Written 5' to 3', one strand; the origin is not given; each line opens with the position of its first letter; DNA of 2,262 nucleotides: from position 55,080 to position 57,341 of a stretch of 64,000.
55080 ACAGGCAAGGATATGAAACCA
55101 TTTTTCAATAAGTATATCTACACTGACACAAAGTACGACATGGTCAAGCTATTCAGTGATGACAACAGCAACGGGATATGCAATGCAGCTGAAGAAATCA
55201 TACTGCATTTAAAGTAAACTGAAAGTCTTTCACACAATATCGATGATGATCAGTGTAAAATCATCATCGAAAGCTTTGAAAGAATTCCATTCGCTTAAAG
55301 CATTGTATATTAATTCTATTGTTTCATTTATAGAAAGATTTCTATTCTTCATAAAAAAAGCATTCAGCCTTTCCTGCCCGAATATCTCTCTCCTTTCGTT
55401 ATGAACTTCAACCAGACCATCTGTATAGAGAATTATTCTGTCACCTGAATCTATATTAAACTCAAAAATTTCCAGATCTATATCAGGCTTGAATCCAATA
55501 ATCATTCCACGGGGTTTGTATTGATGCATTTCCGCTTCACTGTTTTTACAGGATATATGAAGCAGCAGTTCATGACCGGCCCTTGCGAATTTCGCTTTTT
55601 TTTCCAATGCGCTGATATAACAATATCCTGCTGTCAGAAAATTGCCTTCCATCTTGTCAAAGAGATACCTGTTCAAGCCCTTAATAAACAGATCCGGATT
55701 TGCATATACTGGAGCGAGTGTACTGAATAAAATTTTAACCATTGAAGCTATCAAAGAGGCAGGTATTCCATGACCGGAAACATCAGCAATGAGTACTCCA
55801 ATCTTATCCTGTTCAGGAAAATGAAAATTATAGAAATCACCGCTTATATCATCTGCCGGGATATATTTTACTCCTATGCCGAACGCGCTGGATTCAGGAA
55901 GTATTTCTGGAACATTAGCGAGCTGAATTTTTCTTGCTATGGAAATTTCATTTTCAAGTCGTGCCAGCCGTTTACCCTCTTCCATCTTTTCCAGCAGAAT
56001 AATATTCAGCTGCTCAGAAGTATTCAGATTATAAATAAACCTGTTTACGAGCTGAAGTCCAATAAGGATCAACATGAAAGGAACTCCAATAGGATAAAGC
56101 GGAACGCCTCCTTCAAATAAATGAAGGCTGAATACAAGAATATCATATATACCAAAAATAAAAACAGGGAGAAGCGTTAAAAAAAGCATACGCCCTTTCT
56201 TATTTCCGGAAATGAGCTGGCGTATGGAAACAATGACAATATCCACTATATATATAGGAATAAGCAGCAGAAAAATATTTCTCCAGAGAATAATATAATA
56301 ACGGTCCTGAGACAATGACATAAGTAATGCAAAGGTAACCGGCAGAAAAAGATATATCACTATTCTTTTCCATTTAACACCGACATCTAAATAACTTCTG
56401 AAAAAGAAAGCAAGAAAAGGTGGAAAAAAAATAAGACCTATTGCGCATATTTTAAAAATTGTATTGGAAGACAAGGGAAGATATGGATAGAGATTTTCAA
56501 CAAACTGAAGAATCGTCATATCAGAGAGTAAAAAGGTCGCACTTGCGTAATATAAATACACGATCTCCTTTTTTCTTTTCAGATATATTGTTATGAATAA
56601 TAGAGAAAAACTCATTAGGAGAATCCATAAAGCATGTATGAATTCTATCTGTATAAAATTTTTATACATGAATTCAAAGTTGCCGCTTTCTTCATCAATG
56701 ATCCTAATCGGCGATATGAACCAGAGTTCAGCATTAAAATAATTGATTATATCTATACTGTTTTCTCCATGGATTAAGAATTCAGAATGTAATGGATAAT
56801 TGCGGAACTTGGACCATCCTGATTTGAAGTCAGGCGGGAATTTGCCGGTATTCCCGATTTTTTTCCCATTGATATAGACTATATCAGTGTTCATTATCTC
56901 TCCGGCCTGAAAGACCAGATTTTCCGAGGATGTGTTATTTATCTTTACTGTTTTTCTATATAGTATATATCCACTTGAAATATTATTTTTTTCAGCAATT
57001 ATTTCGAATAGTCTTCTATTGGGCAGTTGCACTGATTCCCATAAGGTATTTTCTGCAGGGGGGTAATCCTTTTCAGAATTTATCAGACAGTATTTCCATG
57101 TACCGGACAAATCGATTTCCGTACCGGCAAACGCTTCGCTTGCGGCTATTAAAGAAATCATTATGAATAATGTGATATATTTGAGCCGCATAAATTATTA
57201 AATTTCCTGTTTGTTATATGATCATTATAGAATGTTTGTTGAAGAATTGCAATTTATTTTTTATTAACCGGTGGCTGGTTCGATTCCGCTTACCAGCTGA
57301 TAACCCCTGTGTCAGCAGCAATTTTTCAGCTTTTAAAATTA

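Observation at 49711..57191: Three 7TMR-DISM receptors with different outputs, including an HD-GYP/RsbW-kinase fusion and a separate RsbU-like phosphatase: a split partner-switching module?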

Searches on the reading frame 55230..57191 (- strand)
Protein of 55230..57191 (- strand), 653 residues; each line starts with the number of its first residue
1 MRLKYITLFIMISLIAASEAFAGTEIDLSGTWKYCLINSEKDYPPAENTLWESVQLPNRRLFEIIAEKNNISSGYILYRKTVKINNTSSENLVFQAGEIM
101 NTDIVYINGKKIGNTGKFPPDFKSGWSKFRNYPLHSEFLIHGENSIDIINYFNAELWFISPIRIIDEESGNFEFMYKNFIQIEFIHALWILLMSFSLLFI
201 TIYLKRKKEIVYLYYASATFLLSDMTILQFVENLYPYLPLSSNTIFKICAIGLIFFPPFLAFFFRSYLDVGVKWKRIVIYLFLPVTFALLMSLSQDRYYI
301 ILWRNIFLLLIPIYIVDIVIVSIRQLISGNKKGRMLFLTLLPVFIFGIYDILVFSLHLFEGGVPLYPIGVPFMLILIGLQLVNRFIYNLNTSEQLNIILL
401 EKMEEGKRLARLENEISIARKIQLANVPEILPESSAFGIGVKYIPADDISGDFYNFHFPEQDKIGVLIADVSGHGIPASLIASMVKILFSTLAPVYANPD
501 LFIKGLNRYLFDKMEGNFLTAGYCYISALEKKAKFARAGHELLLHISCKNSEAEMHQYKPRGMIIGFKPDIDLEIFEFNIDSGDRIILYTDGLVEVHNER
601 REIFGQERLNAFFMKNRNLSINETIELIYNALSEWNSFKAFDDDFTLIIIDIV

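Call 3: search_protein_families(library=pfam, proteins=[window:55230-57191:-], max_evalue=0.01)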
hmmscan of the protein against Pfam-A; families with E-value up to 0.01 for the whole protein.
window:55230-57191:- (653 aa): 3 families
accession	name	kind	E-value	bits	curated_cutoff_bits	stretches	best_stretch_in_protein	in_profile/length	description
PF07228.17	SpoIIE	-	3.5e-39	135.2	25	1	461-652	2-191/192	Stage II sporulation protein E (SpoIIE)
PF07695.17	7TMR-DISM_7TM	-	1.8e-05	25.2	29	1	192-381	12-202/205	7TM diverse intracellular signalling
PF21317.3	BetaGal_ABD_1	-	0.0087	16.4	27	0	71-113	9-51/113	Beta-galactosidase, first all-beta domain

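Call 7: search_protein_families(library=ncbifam, proteins=[window:55230-57191:-], max_evalue=0.01)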
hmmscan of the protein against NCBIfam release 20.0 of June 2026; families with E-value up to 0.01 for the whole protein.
window:55230-57191:- (653 aa): 4 families
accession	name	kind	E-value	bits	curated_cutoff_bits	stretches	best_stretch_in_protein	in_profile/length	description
NF045505.1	RR_RssB_Pseudo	equivalog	7.4e-09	35.1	700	1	409-597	149-342/394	two-component system response regulator RssB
NF038263.1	prot_phos_SiaA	equivalog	8.7e-08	31.1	700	1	412-648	411-653/658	biofilm regulation protein phosphatase SiaA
TIGR02865.1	spore_II_E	equivalog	2.4e-06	25.9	490.8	1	447-649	564-760/764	stage II sporulation protein E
NF033484.1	Stp1_PP2C_phos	equivalog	0.0035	16.9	230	1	549-598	142-192/232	Stp1/IreP family PP2C-type Ser/Thr phosphatase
